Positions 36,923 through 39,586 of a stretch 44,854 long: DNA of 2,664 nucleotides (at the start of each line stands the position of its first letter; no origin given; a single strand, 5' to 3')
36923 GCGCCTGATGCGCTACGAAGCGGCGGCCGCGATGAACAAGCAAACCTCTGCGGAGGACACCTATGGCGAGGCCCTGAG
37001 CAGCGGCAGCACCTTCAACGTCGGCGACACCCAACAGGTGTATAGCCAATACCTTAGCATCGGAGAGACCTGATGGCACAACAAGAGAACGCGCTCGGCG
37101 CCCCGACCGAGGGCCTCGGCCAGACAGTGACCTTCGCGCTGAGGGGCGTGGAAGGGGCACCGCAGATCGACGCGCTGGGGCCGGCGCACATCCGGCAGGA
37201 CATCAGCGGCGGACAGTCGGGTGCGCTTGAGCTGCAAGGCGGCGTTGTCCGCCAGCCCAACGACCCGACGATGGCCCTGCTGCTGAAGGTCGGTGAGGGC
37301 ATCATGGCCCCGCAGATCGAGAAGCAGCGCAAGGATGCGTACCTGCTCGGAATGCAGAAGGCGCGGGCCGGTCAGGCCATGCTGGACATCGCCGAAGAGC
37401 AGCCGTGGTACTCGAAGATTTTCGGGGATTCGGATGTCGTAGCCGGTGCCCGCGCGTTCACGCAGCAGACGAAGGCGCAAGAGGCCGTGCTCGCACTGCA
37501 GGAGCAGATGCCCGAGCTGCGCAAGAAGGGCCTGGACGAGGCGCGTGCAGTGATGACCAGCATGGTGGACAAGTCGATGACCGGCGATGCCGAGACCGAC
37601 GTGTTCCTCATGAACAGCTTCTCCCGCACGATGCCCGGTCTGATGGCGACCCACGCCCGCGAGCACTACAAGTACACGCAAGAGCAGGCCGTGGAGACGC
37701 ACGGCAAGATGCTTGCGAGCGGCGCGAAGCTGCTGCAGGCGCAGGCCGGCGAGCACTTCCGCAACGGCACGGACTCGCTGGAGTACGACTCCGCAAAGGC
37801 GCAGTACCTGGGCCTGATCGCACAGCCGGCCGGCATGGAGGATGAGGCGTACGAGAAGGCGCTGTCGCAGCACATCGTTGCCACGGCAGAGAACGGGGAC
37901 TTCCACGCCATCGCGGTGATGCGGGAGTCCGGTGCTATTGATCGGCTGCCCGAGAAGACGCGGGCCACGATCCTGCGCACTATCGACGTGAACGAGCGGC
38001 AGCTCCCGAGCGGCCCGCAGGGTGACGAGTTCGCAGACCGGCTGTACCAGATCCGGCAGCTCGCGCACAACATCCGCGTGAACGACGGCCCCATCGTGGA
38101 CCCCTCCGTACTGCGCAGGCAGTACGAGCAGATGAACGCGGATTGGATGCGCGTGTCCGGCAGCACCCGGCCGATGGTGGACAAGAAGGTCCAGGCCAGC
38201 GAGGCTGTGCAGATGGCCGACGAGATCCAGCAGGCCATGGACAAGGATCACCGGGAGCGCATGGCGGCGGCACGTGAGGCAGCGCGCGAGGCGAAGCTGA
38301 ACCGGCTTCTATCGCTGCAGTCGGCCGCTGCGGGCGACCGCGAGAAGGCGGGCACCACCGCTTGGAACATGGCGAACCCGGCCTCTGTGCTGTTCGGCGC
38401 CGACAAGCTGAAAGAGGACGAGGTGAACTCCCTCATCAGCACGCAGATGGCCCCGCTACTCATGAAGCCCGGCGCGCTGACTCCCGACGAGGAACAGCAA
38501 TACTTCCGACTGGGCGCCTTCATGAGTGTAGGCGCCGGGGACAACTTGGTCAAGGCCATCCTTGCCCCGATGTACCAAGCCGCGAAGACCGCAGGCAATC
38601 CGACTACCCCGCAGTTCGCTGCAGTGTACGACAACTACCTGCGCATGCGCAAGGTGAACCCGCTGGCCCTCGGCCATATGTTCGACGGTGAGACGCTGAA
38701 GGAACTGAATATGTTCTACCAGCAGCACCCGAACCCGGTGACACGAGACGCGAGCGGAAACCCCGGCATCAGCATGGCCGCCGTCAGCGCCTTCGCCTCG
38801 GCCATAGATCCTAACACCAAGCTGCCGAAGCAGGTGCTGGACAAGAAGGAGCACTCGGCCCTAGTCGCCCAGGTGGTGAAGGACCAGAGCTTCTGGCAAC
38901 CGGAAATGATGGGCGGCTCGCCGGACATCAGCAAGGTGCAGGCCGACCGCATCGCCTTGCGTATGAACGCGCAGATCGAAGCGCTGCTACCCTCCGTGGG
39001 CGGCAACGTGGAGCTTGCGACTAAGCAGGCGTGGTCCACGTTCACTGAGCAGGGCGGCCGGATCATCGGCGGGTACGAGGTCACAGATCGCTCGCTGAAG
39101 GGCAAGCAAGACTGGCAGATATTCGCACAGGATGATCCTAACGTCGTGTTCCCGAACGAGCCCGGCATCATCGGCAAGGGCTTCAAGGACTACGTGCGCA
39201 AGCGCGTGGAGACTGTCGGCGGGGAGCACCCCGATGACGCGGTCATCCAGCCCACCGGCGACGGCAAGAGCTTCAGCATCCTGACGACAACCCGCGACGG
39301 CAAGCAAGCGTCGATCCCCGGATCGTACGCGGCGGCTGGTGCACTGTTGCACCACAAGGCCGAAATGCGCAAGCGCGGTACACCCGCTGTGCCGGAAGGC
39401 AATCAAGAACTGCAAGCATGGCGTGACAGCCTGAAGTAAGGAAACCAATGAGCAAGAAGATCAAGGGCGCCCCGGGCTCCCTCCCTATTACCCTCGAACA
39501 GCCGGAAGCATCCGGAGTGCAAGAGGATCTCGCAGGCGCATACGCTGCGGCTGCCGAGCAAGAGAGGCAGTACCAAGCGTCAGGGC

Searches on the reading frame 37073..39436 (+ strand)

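Call 17: search_protein_families(library=phrogs, proteins=[window:37073-39436:+], max_evalue=0.001)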
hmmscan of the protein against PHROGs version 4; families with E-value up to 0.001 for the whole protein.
window:37073-39436:+ (788 aa): 1 family
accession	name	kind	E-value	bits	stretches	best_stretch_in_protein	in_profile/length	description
phrog_3883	-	head and packaging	3.4e-78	265.1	1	20-668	25-635/768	internal virion protein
